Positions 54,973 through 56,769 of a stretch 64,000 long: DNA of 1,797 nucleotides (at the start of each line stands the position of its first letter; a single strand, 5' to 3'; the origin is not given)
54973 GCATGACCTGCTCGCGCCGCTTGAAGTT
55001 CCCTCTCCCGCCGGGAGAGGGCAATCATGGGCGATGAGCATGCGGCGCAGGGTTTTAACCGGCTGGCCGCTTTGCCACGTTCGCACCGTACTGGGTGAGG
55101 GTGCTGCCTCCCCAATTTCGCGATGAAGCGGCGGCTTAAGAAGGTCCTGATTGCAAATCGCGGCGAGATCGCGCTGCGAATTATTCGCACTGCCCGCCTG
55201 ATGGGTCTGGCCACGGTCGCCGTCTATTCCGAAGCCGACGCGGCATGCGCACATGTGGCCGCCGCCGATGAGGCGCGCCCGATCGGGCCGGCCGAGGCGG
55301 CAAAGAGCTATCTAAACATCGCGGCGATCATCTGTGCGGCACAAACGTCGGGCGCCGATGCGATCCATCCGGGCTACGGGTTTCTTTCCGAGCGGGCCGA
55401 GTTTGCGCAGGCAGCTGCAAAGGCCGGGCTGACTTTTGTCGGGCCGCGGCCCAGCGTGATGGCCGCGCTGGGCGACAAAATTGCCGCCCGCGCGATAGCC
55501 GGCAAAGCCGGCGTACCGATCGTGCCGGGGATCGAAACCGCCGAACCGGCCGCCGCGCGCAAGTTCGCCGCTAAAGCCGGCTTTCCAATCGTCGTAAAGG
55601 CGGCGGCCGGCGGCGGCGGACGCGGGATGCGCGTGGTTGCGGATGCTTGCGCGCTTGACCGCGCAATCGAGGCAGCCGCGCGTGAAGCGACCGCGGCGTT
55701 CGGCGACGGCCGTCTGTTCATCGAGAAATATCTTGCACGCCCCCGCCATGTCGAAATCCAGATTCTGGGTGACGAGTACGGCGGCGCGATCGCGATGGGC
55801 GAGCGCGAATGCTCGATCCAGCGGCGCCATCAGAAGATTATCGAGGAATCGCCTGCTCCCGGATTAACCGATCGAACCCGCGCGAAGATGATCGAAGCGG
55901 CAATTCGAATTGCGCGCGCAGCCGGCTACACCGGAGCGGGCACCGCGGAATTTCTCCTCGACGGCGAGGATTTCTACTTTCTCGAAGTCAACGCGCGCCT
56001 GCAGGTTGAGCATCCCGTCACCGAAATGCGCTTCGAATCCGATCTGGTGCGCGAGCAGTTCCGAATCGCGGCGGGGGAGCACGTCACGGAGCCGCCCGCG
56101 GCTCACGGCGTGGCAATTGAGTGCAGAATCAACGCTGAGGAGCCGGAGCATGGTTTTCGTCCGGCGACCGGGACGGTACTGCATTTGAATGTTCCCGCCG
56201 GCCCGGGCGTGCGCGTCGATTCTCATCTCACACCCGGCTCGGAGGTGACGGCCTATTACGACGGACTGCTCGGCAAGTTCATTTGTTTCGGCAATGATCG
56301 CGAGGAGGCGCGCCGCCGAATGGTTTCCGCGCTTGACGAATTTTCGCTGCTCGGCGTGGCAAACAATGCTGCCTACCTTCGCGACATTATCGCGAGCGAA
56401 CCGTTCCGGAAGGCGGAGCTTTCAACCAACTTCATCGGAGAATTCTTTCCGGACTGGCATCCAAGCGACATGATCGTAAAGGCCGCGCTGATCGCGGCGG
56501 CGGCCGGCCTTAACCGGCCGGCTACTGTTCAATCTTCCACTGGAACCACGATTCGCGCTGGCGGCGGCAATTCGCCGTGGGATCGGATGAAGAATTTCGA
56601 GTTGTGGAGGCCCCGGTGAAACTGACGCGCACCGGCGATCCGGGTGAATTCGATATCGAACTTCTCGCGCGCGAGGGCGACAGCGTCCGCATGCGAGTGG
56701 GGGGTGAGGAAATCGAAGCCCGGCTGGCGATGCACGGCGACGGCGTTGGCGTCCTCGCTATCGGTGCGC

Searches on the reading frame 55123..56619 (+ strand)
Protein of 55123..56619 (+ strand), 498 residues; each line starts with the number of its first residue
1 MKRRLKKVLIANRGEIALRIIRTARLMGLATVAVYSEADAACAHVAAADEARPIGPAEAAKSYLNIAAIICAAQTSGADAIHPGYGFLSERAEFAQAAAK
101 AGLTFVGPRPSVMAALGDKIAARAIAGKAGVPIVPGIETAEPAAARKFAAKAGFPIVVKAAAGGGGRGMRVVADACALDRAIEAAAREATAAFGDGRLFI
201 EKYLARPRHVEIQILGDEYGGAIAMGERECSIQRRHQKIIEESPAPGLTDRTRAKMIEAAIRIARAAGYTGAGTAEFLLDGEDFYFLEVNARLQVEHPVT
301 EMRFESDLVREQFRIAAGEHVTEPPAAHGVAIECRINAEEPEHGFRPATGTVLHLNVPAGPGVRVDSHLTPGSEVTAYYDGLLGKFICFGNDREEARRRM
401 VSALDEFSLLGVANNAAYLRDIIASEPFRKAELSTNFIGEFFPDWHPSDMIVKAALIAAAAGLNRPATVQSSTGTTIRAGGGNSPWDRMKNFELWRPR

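Call 6: search_protein_families(library=pfam, proteins=[window:55123-56619:+])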
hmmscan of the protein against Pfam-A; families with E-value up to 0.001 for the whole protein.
window:55123-56619:+ (498 aa): 5 families
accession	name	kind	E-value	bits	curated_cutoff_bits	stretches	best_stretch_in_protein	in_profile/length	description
PF02786.22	CPSase_L_D2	-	3.2e-68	229.8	19.8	1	118-322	1-209/211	Carbamoyl-phosphate synthase L chain, ATP binding domain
PF00289.28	Biotin_carb_N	-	3.4e-44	150.3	25.5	1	5-113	2-110/110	Biotin carboxylase, N-terminal domain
PF02785.25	Biotin_carb_C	-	9e-35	119.5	32.4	1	333-439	1-107/108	Biotin carboxylase C-terminal domain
PF07478.18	Dala_Dala_lig_C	-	1.9e-09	37.8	24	1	143-291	26-174/204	D-ala D-ala ligase C-terminus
PF02222.28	ATP-grasp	-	5.5e-07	29.8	27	1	128-292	5-162/179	ATP-grasp domain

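Call 7: search_protein_families(library=ncbifam, proteins=[window:55123-56619:+])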
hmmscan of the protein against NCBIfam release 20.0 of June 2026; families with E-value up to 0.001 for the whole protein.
window:55123-56619:+ (498 aa): 32 families (the best 25 are shown)
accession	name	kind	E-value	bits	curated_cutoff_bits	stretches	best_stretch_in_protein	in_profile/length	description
NF006367.0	PRK08591.1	subfamily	3e-169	563.5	597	1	5-440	2-443/451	acetyl-CoA carboxylase biotin carboxylase subunit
NF009554.0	PRK12999.1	equivalog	4.5e-167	557.9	965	1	3-440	3-454/1147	pyruvate carboxylase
TIGR00514.1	accC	equivalog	6.1e-164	546.1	626.5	1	5-439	2-442/449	acetyl-CoA carboxylase biotin carboxylase subunit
NF006406.0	PRK08654.1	equivalog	1e-163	545.4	739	1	5-440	2-442/499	acetyl-CoA carboxylase biotin carboxylase subunit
NF009471.0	PRK12833.1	equivalog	8.6e-157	522.4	686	1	1-449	1-455/467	acetyl-CoA carboxylase biotin carboxylase subunit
NF004085.0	PRK05586.1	equivalog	4.9e-154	513.5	723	1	5-440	2-443/448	acetyl-CoA carboxylase biotin carboxylase subunit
TIGR02712.1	urea_carbox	equivalog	8.7e-153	510.6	1303.85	1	6-442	2-443/1201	urea carboxylase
NF006286.0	PRK08462.1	equivalog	1.6e-143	478.8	740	1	3-439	2-442/445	acetyl-CoA carboxylase biotin carboxylase subunit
TIGR01235.1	pyruv_carbox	equivalog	1.8e-142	476.1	1114.45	1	7-440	1-450/1143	pyruvate carboxylase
NF005525.0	PRK07178.1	equivalog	1e-138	462.9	768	1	5-448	2-448/471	acetyl-CoA carboxylase biotin carboxylase subunit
NF006287.0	PRK08463.1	equivalog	2.2e-132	442.3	775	1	5-440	2-443/479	acetyl-CoA carboxylase subunit A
TIGR01205.1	D_ala_D_alaTIGR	subfamily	1.9e-13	50.1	245.65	1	101-291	89-285/318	D-alanine--D-alanine ligase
TIGR01369.1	CPSaseII_lrg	equivalog_domain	4.8e-13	47.7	1027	1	93-325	644-873/1052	carbamoyl-phosphate synthase (glutamine-hydrolyzing) large subunit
NF003671.0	PRK05294.1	equivalog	1.4e-11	42.8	599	1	93-324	641-869/1058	carbamoyl-phosphate synthase large subunit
NF002378.0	PRK01372.1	subfamily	3e-11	42.6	243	1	118-291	100-269/305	D-alanine--D-alanine ligase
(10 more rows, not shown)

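Call 9: find_encoding_contigs(protein=window:55123-56619:+, flank=10000, max_places=6)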
Protein window:55123-56619:+ (498 aa): 3 contigs read that carry it; 1 place shown.
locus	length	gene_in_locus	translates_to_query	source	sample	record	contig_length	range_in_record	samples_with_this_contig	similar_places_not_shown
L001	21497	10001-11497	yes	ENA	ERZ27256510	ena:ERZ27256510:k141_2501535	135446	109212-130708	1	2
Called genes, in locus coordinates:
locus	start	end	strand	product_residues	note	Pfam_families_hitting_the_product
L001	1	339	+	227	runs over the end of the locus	PF03476:MOSC_N, PF03473:MOSC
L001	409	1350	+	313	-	PF00248:Aldo_ket_red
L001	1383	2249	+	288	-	PF00296:Bac_luciferase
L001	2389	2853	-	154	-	PF07885:Ion_trans_2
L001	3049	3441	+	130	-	-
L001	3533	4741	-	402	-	PF04185:Phosphoesterase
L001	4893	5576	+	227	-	PF00535:Glycos_transf_2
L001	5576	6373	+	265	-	PF00106:adh_short, PF08659:KR (weak), PF13561:adh_short_C2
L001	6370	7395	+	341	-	PF01408:GFO_IDH_MocA, PF22725:GFO_IDH_MocA_C3, PF02894:GFO_IDH_MocA_C (faint)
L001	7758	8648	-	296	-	PF00561:Abhydrolase_1, PF12146:Hydrolase_4, PF12697:Abhydrolase_6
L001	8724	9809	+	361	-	PF08240:ADH_N, PF00107:ADH_zinc_N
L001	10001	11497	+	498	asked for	PF00289:Biotin_carb_N, PF02222:ATP-grasp (weak), PF02786:CPSase_L_D2, PF07478:Dala_Dala_lig_C, PF02785:Biotin_carb_C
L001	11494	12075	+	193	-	PF25917:BSH_RND (weak), PF25919:BSH_CusB (faint), PF25973:BSH_CzcB (faint), PF00364:Biotin_lipoyl, PF25964:BSH_ALG44 (weak)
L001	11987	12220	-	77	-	-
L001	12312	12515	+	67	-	PF00313:CSD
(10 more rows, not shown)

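Call 14: find_related_loci(query=A1, collection=genome_contigs, flank=4000)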
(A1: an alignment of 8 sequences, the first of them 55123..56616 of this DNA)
Query A1 (498 aa) in genome_contigs; peptide patterns used: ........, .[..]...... (x = any residue, [..] = any of these).
600 stretches matched a pattern (row limit reached: there are more); 600 encode a relative of the query (tblastn E <= 1e-3); the best 80 are kept; 80 distinct loci.
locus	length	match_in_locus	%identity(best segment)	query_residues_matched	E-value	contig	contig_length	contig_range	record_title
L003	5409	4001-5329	52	5-442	4e-143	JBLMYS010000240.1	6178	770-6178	MAG: Acidobacteriota bacterium isolate MAG223 PRJNA951521_bin78_renamed_239, whole genome shotgun sequence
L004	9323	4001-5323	51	5-441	7e-142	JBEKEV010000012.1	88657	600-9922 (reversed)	MAG: Bacteroidota bacterium isolate SPRUCE 214 SPRUCE_214_12, whole genome shotgun sequence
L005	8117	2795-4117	53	5-441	3e-141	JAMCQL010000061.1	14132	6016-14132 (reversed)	MAG: Bacteroidetes bacterium isolate FK_Sedi_A_Bin.46 NODE_10618_length_14132_cov_280.765, whole genome shotgun sequence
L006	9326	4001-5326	50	5-441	2e-141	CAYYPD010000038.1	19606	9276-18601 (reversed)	MAG TPA_asm: uncultured Muribaculaceae bacterium isolate binchicken_co323_430 genome assembly, contig: NODE_2690_length_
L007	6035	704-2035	50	5-444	2e-140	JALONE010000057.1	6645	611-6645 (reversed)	MAG: Bacteroidetes bacterium isolate Prado069 scaffold_25731, whole genome shotgun sequence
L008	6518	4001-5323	50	3-438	2e-139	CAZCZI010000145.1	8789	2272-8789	MAG TPA_asm: uncultured Candidatus Obscuribacterales bacterium isolate SRP173033_co1_38 genome assembly, contig: NODE_19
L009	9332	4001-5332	50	2-441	4e-138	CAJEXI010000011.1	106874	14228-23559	MAG: uncultured Chlorobiaceae bacterium isolate RF-1857-SP43-464-F4_S21 genome assembly, contig: NODE_11_length_106874_c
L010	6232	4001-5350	49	2-442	2e-137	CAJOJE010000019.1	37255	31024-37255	Candidatus Gastranaerophilales bacterium isolate Red_deer_4_mag_70 genome assembly, contig: scaffold_4746, whole genome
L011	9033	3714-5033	50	5-438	4e-137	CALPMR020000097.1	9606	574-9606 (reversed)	MAG: Bordetella parapertussis isolate HRS-ES1-bin-271 genome assembly, contig: HRS-ES8-C2922, whole genome shotgun seque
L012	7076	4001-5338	48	5-450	2e-136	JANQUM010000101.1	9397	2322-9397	MAG: Spirosomataceae bacterium isolate MAG_35 P22051_102_S30_metaspades_14935_9397_cov_6, whole genome shotgun sequence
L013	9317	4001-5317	51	5-438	6e-136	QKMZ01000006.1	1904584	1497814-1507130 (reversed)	MAG: Candidatus Melainabacteria bacterium isolate BJP_IG3402_49_16 bjp_ig3402_Sc_21_5_0_2_B, whole genome shotgun sequen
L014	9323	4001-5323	49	5-441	4e-136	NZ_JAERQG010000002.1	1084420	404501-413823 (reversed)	Marivirga atlantica strain SM1354 NODE_2_length_1084420_cov_36.928118, whole genome shotgun sequence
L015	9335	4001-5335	49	3-442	4e-135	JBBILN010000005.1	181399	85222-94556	MAG: bacterium isolate BQF270218_bin_21 NODE_25_length_181399_cov_18.529458, whole genome shotgun sequence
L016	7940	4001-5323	49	5-441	4e-135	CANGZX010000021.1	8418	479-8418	MAG: Sphingobacteriaceae bacterium isolate RE-16jun15-44 genome assembly, contig: RE-16jun15-C8729, whole genome shotgun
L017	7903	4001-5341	48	1-441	1e-134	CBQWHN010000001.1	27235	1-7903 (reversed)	MAG TPA_asm: uncultured Nitrososphaera sp. isolate SRR11839389_binner123_Refined_39 genome assembly, contig: ERZ27397411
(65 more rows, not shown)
